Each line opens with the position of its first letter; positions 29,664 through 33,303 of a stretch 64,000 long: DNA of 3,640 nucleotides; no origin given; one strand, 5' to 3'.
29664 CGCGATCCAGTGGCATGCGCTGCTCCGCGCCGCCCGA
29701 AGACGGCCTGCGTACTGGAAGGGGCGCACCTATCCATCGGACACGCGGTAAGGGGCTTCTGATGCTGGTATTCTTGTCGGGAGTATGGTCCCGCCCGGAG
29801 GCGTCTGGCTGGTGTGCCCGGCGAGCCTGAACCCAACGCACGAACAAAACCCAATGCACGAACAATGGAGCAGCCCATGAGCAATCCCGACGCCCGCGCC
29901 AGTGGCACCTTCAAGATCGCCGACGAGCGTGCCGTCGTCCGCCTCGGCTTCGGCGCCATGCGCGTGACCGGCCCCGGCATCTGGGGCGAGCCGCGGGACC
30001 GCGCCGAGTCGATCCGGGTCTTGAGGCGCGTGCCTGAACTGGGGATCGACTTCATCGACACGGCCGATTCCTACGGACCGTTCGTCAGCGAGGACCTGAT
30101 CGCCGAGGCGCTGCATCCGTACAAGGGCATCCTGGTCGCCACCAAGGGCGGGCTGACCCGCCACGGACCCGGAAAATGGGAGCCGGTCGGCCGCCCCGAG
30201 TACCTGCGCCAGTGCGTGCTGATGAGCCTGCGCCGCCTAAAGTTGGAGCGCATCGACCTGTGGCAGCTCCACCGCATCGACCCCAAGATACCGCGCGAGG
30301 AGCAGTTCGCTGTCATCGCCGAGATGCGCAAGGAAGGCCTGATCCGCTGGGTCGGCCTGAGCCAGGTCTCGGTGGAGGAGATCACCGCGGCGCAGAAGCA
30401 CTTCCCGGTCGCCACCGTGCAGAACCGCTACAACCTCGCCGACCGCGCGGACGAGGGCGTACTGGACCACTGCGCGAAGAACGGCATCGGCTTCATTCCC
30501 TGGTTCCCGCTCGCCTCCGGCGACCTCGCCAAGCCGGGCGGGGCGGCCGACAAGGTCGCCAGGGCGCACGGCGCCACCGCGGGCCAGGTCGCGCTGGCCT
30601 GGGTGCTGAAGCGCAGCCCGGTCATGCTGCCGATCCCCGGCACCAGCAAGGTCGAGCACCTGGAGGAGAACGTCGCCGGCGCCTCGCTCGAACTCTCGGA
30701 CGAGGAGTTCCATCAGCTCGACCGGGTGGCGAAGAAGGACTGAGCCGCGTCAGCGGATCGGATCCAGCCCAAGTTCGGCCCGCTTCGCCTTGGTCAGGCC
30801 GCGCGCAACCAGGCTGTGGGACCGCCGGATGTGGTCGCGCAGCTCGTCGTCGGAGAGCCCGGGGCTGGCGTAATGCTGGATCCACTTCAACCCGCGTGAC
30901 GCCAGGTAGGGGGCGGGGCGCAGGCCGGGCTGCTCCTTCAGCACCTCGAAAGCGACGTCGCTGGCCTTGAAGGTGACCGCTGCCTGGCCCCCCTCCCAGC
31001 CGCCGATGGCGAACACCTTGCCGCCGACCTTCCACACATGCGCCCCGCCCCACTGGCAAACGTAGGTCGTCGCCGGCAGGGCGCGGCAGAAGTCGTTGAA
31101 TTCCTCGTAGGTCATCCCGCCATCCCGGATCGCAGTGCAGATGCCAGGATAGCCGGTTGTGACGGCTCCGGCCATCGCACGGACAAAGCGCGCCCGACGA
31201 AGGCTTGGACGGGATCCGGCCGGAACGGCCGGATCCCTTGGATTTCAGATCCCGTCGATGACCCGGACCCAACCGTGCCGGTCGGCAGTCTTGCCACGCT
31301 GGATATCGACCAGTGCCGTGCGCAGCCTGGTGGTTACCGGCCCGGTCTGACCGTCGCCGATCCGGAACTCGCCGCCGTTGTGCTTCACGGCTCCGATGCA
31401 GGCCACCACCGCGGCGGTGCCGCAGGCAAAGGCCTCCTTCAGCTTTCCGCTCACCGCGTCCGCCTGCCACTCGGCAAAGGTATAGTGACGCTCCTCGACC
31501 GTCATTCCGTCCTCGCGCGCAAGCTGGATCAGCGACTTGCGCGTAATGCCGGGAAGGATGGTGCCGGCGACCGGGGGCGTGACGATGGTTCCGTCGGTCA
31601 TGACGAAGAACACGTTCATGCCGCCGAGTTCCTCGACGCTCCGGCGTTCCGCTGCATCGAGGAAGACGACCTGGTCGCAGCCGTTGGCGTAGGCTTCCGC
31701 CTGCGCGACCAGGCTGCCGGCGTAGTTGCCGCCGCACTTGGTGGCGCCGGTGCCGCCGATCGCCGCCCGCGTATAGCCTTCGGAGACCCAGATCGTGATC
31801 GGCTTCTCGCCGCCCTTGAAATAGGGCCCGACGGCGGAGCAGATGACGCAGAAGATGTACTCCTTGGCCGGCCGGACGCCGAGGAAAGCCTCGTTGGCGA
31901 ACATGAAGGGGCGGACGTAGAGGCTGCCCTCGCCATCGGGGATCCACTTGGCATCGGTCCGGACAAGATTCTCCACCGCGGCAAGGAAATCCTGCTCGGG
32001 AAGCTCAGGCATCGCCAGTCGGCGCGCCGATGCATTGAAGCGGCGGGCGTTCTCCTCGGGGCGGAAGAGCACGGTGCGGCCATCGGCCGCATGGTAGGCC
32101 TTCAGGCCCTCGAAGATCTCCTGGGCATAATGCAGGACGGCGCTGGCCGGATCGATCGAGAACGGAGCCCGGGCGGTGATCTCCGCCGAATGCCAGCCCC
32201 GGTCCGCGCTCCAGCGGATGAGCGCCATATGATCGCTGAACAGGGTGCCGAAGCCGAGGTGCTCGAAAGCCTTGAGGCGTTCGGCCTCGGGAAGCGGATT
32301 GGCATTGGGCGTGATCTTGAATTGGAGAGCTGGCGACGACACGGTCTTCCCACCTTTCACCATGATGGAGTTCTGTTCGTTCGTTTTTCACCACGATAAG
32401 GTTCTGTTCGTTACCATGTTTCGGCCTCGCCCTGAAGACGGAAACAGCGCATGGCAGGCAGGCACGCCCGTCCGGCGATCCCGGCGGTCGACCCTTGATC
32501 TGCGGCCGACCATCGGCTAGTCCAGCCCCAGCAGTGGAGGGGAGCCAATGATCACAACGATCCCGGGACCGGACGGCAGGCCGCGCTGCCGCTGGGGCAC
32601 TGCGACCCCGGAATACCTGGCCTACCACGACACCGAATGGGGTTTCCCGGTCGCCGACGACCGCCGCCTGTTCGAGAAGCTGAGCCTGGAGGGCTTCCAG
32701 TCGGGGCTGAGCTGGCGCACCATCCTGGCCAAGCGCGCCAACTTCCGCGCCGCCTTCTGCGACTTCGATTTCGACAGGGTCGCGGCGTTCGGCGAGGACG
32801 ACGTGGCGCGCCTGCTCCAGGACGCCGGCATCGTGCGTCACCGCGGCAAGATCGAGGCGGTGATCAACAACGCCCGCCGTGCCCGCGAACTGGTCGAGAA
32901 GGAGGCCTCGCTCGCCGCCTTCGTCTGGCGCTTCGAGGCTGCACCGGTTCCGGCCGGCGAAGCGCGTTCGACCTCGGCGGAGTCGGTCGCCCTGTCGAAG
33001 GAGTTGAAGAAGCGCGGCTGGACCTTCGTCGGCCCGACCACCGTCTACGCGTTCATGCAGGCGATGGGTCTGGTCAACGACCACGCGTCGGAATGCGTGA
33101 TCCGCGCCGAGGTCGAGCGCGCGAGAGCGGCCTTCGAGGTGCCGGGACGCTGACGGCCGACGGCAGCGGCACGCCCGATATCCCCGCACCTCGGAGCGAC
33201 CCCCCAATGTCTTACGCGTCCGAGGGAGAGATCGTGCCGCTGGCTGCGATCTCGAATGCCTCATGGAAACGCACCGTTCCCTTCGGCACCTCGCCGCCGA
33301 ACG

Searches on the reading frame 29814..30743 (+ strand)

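Call 45: search_protein_families(library=pfam, proteins=[window:29814-30743:+], max_evalue=0.001)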
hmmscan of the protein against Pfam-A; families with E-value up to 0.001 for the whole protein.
window:29814-30743:+ (309 aa): 1 family
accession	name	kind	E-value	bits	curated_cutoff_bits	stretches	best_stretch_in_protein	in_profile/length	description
PF00248.27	Aldo_ket_red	-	8.3e-68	229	24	1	43-305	1-289/291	Aldo/keto reductase family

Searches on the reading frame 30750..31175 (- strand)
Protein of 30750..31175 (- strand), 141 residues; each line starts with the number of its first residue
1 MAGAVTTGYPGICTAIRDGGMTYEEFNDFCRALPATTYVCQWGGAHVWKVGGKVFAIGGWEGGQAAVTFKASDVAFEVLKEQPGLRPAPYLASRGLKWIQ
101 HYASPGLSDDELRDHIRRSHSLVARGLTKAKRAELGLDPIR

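Call 45: search_protein_families(library=pfam, proteins=[window:30750-31175:-], max_evalue=0.001)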
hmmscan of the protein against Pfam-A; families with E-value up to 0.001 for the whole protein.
window:30750-31175:- (141 aa): 1 family
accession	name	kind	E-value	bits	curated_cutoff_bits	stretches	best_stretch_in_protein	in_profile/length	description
PF04237.18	YjbR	-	1.4e-13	51.7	30.1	1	32-122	2-88/88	YjbR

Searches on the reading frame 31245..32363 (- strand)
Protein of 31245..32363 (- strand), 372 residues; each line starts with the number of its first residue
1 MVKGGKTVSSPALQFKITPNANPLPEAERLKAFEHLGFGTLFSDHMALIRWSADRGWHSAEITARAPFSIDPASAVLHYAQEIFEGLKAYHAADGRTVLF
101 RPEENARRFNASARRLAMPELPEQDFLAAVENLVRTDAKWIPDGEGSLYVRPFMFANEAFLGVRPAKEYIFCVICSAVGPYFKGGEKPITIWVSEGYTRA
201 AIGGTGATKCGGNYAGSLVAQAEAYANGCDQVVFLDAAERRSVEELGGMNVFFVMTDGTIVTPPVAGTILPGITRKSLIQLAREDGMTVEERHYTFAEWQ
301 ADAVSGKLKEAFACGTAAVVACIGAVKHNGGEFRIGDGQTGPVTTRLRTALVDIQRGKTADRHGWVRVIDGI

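Call 45: search_protein_families(library=pfam, proteins=[window:31245-32363:-], max_evalue=0.001)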
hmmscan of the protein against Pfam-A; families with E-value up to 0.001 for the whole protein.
window:31245-32363:- (372 aa): 1 family
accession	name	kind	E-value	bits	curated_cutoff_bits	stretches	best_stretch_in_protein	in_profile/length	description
PF01063.24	Aminotran_4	-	7.3e-33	114.7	28.5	1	83-322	2-219/223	Amino-transferase class IV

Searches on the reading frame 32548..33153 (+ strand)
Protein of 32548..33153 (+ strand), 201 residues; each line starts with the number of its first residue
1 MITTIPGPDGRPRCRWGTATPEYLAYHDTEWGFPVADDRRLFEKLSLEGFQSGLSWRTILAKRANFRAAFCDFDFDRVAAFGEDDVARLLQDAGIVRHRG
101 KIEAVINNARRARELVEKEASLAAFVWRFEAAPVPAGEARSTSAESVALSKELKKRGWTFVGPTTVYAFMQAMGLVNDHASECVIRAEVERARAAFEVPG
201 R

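Call 45: search_protein_families(library=pfam, proteins=[window:32548-33153:+], max_evalue=0.001)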
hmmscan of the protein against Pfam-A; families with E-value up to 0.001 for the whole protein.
window:32548-33153:+ (201 aa): 1 family
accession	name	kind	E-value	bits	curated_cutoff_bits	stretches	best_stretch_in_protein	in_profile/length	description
PF03352.18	Adenine_glyco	-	2.8e-70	236.2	25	1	16-184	1-175/177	Methyladenine glycosylase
